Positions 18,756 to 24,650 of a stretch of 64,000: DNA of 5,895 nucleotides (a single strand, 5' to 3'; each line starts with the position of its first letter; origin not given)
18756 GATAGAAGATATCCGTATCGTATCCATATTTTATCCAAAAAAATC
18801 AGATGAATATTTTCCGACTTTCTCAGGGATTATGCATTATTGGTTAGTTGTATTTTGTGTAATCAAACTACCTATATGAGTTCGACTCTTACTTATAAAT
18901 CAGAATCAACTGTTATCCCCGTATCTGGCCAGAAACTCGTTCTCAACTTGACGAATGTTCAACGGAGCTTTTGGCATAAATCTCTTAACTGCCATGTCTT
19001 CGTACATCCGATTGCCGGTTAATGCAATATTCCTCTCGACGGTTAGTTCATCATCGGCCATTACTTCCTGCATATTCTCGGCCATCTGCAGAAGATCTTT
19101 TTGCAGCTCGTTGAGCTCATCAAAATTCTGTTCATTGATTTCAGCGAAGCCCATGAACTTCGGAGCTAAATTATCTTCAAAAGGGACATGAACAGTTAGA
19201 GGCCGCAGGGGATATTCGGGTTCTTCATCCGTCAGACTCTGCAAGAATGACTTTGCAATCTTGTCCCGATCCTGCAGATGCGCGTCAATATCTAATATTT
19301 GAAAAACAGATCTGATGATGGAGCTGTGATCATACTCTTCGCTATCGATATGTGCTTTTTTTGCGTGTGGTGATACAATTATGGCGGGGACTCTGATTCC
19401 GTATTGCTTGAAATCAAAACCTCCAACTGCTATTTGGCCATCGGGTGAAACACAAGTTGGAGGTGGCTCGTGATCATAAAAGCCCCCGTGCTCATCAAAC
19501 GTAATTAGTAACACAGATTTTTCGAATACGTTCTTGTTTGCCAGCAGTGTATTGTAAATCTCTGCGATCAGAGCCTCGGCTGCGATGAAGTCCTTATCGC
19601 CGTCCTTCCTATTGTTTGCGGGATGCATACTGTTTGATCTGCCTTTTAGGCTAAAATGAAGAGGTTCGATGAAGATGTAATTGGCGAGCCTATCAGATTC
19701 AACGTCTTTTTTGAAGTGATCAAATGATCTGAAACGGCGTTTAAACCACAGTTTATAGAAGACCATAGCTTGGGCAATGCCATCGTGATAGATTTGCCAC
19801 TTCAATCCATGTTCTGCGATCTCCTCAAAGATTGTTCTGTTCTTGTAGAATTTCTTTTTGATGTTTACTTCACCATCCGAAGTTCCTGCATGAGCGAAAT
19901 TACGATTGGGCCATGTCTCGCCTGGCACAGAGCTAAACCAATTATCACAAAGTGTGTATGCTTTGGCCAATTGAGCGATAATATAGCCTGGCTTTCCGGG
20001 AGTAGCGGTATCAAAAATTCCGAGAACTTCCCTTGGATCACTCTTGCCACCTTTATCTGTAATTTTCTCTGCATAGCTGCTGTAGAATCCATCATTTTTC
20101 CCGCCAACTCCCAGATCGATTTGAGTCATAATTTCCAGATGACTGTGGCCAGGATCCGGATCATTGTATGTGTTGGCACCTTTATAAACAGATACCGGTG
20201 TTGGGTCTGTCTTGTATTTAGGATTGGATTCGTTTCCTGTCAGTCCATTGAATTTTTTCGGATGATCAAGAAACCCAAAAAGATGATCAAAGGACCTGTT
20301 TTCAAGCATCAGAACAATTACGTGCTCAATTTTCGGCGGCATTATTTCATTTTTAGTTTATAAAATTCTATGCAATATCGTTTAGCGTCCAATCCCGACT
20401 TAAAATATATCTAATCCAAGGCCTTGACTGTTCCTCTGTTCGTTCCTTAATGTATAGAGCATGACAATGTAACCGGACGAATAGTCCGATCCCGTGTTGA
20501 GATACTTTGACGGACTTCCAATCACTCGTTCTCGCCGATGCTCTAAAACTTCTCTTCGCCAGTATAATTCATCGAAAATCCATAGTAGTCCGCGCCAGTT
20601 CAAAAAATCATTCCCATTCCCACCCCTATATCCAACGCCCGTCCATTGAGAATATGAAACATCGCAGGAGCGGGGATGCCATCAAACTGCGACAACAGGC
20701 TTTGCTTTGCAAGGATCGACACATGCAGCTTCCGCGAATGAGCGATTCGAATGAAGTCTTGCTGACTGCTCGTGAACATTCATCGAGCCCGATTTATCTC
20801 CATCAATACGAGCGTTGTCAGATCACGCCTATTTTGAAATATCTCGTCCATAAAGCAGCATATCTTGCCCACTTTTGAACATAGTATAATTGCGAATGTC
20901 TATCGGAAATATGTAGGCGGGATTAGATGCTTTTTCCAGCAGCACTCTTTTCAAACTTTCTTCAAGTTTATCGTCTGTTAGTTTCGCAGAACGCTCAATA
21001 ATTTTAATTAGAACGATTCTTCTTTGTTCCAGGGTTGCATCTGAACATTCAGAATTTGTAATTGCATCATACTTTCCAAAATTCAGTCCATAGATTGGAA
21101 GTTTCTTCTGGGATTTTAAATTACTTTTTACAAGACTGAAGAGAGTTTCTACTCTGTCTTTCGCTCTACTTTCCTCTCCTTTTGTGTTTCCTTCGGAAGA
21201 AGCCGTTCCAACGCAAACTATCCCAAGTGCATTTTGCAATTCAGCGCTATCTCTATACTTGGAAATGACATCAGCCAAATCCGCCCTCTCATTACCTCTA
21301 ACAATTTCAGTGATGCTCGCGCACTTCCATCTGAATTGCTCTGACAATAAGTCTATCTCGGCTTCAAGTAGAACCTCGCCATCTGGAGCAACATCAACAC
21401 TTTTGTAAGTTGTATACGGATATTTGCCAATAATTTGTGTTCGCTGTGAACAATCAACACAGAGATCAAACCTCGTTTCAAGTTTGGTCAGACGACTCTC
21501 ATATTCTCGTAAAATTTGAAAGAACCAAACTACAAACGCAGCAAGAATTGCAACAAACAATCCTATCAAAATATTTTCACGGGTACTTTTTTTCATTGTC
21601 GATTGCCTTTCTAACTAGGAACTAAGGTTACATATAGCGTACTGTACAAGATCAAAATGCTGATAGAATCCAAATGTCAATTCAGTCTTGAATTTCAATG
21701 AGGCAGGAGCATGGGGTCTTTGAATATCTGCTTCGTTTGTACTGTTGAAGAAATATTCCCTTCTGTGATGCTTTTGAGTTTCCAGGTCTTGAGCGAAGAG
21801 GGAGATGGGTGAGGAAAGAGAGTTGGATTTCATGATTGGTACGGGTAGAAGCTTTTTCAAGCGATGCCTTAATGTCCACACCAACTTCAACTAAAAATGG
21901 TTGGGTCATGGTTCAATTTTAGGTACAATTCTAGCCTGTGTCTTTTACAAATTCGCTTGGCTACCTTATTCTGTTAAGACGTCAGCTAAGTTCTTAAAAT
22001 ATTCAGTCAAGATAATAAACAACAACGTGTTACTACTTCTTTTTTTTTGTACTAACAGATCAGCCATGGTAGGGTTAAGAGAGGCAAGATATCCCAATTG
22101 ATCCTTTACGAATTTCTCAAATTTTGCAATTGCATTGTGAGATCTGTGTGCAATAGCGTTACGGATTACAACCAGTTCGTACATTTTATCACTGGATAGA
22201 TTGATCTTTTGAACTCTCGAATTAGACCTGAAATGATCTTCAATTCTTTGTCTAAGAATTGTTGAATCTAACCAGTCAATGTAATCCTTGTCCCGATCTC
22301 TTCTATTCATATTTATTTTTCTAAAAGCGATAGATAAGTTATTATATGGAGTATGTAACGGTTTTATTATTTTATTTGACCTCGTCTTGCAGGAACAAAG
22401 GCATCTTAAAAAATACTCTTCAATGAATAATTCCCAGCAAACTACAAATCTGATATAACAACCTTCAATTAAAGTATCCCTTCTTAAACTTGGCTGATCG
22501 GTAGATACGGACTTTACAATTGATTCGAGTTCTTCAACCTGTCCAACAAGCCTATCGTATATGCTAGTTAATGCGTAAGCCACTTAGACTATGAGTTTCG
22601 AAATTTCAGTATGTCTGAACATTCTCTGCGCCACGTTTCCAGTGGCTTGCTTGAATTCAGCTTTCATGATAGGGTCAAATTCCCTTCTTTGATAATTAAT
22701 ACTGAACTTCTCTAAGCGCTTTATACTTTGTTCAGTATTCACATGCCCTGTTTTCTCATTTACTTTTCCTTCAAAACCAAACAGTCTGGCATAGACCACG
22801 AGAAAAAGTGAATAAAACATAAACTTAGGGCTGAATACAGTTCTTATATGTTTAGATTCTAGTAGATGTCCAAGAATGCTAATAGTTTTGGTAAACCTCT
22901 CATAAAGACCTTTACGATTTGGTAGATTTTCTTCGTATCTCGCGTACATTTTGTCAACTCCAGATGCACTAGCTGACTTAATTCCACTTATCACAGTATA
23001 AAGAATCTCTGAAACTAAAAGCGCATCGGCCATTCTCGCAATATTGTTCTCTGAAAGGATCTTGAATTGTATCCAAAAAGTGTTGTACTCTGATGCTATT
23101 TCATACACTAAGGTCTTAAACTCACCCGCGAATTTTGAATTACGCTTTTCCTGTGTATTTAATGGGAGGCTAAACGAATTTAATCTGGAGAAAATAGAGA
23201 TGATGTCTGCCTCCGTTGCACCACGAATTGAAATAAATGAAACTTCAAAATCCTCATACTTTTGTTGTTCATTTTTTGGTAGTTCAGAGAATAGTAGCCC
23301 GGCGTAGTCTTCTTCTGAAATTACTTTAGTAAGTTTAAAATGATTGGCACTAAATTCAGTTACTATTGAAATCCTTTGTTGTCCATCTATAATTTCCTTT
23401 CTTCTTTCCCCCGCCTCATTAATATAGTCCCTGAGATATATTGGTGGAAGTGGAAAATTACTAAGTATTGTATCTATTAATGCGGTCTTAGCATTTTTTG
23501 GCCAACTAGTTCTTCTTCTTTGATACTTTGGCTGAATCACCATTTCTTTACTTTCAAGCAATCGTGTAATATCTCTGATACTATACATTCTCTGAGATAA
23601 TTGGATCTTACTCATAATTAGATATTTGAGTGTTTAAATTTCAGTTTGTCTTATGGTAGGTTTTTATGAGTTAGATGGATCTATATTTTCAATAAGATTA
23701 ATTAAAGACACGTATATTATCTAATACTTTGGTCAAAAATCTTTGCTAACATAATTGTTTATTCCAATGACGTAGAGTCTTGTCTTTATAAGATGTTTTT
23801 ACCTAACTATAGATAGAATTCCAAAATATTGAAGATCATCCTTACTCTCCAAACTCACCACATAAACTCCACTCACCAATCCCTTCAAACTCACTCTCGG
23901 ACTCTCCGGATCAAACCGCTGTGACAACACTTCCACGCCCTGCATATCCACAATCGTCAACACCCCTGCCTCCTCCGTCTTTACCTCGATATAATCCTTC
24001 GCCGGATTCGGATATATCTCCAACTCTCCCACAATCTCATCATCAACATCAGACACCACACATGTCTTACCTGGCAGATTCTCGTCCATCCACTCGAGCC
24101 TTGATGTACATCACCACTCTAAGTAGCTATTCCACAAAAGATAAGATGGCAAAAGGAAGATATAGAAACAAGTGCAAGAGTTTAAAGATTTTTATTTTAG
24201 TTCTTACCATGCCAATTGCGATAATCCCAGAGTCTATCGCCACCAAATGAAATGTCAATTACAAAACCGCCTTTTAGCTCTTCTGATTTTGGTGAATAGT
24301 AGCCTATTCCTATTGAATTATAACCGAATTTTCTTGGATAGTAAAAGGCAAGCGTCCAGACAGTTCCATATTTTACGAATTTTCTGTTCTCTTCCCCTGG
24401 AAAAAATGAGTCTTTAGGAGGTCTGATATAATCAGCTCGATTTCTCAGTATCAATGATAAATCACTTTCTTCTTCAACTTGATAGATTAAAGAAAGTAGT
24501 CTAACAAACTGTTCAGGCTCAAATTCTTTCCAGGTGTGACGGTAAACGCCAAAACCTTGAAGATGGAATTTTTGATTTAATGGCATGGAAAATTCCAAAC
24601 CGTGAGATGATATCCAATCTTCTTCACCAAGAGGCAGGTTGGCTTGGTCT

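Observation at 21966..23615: Translationally coupled DUF262 (DGQQR) + HEPN (RNAIAH) pair: candidate split GmrSD-like defence system with an RNase-type effector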

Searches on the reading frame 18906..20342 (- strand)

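Call 3: search_protein_families(library=pfam, proteins=[window:18906-20342:-], max_evalue=1)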
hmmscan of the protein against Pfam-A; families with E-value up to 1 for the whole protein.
window:18906-20342:- (478 aa): 3 families
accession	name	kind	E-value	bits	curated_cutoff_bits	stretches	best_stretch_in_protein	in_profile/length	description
PF04185.19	Phosphoesterase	-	1.8e-62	212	23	1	5-350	1-353/356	Phosphoesterase family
PF00884.28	Sulfatase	-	0.044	13.5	25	1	310-352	259-301/301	Sulfatase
PF15191.11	Synaptonemal_3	-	0.096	13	27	1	400-471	4-67/92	Synaptonemal complex central element protein 3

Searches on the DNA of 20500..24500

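Call 96: search_rna_families(source=window, start=20500, end=24500, threshold=evalue, max_evalue=0.1)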
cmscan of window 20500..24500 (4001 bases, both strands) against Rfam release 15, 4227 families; matches with E-value up to 0.1: 0.
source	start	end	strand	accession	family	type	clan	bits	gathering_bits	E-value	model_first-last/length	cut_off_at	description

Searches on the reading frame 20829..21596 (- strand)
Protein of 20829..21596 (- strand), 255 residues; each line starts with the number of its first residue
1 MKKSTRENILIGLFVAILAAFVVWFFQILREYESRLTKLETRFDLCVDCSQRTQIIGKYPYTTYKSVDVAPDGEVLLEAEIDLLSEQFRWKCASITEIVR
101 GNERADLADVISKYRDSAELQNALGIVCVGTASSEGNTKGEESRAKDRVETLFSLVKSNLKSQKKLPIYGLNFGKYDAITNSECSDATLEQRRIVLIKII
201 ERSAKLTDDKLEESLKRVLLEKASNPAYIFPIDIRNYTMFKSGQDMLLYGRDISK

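Call 3: search_protein_families(library=pfam, proteins=[window:20829-21596:-], max_evalue=1)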
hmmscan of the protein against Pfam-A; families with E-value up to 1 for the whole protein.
window:20829-21596:- (255 aa): 1 family
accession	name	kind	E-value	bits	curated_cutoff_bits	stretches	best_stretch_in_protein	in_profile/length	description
PF00558.24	Vpu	-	0.064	13.5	24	1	8-37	7-35/81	Vpu protein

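Call 4: search_protein_families(library=padloc, proteins=[window:20829-21596:-], max_evalue=1)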
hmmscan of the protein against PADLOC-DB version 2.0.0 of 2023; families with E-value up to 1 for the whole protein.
window:20829-21596:- (255 aa): 1 family
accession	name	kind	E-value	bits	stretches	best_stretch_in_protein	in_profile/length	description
PDLC04427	PDC-M12A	-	0.019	12.4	1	175-246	77-148/316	-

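Call 5: search_protein_families(library=ncbifam, proteins=[window:20829-21596:-], max_evalue=1)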
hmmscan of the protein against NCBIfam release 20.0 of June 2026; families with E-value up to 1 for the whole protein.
window:20829-21596:- (255 aa): 1 family
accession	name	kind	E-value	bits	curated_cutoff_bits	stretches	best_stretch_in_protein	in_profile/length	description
NF004796.0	PRK06144.1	subfamily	0.066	12.7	272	1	212-253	50-91/262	enoyl-CoA hydratase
